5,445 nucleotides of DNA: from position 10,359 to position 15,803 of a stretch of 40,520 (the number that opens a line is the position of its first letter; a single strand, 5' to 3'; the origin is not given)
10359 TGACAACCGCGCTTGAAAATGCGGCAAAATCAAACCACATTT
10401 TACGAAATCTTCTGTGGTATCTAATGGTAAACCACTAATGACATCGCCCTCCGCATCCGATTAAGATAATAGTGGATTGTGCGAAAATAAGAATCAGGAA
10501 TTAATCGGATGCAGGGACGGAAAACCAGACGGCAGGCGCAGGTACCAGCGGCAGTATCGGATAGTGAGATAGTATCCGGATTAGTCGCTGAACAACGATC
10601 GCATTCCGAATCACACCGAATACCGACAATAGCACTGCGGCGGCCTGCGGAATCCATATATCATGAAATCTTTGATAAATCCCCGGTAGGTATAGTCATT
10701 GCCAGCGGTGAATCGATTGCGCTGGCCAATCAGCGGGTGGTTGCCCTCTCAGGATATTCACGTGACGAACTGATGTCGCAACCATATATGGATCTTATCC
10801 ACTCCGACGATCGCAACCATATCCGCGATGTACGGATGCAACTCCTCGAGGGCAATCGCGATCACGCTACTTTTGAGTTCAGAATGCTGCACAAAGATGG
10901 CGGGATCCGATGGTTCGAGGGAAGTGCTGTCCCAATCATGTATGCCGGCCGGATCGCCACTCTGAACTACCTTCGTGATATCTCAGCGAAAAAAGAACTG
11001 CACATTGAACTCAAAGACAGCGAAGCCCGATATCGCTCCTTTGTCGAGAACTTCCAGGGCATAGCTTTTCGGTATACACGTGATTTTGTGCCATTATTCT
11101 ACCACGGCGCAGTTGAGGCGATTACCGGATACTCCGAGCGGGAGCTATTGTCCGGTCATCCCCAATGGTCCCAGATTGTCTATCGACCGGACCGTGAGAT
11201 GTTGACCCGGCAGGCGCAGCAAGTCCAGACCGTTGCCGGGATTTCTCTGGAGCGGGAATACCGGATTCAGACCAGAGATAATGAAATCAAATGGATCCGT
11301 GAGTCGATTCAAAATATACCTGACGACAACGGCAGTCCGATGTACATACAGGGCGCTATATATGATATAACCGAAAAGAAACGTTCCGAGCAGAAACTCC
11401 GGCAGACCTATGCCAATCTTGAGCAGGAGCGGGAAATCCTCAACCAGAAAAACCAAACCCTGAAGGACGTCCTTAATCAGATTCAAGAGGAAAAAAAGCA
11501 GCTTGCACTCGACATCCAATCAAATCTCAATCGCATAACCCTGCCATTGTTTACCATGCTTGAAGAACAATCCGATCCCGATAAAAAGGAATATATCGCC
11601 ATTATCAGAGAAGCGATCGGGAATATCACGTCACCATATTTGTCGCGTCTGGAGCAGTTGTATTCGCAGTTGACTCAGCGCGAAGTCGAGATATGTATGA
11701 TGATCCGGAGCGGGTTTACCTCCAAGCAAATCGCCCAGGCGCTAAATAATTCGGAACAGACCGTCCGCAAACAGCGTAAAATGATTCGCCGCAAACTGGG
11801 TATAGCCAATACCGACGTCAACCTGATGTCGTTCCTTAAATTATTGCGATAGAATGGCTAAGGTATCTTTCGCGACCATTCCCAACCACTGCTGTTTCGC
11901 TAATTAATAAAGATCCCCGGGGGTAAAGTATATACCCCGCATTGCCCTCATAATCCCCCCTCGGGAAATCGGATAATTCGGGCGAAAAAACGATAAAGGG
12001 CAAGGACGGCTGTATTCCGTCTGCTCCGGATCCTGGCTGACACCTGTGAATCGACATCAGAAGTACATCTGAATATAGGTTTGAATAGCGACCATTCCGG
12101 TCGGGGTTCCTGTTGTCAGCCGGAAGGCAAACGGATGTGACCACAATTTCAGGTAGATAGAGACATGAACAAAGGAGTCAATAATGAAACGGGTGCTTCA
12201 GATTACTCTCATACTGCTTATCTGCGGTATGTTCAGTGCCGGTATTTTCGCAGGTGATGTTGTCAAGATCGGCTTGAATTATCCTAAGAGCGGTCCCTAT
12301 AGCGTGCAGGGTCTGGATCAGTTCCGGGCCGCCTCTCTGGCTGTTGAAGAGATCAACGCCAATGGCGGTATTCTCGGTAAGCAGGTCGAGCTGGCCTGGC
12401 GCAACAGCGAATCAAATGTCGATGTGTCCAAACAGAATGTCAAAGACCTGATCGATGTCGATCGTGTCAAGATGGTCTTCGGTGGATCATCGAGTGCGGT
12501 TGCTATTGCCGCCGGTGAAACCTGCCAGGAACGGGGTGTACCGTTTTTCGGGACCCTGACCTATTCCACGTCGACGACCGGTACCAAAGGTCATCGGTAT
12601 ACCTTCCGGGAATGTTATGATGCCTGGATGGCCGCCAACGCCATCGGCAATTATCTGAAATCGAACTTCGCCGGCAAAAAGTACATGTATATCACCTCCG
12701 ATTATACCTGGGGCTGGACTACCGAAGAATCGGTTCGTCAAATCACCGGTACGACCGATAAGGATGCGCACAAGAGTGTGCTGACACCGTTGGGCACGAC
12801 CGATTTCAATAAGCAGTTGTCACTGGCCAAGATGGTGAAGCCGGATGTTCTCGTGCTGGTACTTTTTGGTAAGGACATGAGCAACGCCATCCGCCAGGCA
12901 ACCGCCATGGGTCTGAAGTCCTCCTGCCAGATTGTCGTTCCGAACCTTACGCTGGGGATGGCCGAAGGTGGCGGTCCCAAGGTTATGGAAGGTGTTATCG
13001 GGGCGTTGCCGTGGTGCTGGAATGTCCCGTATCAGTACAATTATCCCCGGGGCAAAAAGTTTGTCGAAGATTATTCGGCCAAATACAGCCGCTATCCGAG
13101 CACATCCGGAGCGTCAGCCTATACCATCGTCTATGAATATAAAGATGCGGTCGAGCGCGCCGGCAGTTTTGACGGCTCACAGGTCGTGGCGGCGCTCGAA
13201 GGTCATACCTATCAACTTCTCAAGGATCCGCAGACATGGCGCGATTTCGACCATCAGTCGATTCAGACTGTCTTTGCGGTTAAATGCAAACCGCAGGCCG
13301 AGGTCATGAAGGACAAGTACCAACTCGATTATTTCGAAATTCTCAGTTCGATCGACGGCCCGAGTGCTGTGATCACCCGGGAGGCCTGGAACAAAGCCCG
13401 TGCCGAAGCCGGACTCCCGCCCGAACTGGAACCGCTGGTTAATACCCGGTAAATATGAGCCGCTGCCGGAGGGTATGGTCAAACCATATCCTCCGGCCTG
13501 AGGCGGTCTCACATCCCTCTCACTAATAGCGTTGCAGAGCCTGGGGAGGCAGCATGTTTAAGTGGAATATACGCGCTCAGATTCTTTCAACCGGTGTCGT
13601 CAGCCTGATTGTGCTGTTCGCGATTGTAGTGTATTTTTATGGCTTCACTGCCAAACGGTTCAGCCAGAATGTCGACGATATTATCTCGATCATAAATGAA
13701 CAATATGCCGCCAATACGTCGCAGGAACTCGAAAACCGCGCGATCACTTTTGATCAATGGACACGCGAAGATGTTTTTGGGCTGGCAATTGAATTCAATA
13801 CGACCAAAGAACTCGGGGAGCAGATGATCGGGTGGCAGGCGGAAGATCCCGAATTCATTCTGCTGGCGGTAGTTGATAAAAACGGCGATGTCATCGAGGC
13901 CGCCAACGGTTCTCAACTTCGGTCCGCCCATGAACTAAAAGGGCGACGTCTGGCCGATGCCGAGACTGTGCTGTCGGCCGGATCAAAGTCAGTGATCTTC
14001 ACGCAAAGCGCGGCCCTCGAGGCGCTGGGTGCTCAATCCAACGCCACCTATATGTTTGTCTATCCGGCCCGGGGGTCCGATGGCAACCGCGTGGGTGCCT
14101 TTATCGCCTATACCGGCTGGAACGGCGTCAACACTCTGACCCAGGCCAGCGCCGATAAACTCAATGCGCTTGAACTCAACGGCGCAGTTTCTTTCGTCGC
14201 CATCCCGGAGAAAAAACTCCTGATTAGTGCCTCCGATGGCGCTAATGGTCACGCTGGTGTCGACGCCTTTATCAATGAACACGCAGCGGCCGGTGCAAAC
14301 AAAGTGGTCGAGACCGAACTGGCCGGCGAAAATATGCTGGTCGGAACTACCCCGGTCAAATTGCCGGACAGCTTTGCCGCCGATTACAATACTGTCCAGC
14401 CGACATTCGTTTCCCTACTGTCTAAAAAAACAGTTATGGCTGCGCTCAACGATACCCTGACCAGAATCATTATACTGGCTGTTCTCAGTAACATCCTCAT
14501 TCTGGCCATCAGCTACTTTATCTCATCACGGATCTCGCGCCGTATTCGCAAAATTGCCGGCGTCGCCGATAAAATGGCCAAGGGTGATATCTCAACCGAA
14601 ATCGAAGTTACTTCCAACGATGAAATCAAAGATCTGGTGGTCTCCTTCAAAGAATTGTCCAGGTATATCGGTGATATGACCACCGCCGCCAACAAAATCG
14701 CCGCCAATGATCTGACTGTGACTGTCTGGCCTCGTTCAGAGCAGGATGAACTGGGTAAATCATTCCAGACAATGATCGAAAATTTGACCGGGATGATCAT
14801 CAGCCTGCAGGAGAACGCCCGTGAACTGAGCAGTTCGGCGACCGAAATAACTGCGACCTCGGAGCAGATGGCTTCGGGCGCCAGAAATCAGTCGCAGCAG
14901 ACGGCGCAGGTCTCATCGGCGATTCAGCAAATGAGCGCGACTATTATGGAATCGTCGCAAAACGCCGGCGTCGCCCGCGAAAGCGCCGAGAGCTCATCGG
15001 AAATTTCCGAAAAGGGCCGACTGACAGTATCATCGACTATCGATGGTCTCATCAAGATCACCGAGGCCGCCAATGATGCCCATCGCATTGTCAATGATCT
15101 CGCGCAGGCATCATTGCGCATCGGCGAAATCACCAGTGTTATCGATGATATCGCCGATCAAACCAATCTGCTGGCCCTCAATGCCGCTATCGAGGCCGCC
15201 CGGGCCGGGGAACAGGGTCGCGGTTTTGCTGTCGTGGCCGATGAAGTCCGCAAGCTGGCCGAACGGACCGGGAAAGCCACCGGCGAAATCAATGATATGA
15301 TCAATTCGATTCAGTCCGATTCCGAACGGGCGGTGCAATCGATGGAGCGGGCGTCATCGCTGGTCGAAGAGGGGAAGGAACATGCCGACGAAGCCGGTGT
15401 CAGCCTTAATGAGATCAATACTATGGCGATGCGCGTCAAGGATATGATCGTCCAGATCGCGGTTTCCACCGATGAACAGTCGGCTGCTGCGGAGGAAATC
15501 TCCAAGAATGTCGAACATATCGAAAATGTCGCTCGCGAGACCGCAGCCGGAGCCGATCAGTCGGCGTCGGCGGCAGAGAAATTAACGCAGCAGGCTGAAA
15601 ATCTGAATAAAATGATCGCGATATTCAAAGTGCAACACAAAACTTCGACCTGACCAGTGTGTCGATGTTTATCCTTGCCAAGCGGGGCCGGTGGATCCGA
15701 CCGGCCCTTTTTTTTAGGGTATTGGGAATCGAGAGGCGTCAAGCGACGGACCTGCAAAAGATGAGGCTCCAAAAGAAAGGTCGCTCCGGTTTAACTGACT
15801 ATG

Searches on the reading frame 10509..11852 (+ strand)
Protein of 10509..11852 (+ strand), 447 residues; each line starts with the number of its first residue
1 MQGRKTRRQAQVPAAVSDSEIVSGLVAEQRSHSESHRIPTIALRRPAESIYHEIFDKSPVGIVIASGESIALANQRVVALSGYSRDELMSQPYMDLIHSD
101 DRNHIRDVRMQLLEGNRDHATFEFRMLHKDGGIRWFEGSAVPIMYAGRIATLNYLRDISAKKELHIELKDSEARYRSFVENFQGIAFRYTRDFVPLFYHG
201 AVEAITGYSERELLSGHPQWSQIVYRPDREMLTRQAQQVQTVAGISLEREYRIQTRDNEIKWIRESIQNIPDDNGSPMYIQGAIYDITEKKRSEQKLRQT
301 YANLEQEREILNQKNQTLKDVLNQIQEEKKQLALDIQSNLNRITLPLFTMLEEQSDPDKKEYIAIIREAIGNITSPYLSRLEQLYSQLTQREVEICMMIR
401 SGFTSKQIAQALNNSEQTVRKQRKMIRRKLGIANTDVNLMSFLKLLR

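Call 8: search_protein_families(library=pfam, proteins=[window:10509-11852:+], max_evalue=0.001)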
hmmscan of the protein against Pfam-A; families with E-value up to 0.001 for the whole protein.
window:10509-11852:+ (447 aa): 7 families
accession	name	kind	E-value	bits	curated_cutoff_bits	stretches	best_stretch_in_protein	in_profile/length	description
PF08447.18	PAS_3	-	5.3e-35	120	25.6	2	73-148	4-81/89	PAS fold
PF13426.13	PAS_9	-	7.3e-18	65.2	27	2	59-159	1-102/103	PAS domain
PF00989.32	PAS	-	1.8e-13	50.9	22.6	1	51-148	3-101/113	PAS fold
PF00196.25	GerE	-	7.3e-11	42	23.5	1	387-434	2-49/57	Bacterial regulatory proteins, luxR family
PF08448.16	PAS_4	-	1.5e-08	35.3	23.1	1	55-162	1-109/110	PAS fold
PF13188.13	PAS_8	-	2.9e-05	24.2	21.8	1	51-102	3-55/65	PAS domain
PF07638.17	Sigma70_ECF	-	0.00087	19.7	21.1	0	379-431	131-180/185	ECF sigma factor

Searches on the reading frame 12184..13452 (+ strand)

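Call 8: search_protein_families(library=pfam, proteins=[window:12184-13452:+], max_evalue=0.001)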
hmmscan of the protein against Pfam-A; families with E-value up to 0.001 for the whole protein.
window:12184-13452:+ (422 aa): 3 families
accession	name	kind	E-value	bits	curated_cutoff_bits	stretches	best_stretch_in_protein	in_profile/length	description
PF13458.12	Peripla_BP_6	-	1.1e-76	259.2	31.7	1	27-369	2-339/343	Periplasmic binding protein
PF13433.12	Peripla_BP_5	-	3.3e-29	102.5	27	1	27-344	1-312/363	Periplasmic binding protein domain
PF01094.35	ANF_receptor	-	2.7e-15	56.7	25.4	1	48-342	4-301/353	Receptor family ligand binding region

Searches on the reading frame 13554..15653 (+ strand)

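Call 8: search_protein_families(library=pfam, proteins=[window:13554-15653:+], max_evalue=0.001)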
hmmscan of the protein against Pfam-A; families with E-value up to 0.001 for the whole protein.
window:13554-15653:+ (699 aa): 2 families
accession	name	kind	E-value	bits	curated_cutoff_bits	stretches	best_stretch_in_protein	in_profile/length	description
PF00015.26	MCPsignal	-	6.4e-48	163.3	34.6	1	507-659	19-171/172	Methyl-accepting chemotaxis protein (MCP) signalling domain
PF00672.30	HAMP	-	1.3e-17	64.2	25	2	322-368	1-47/53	HAMP domain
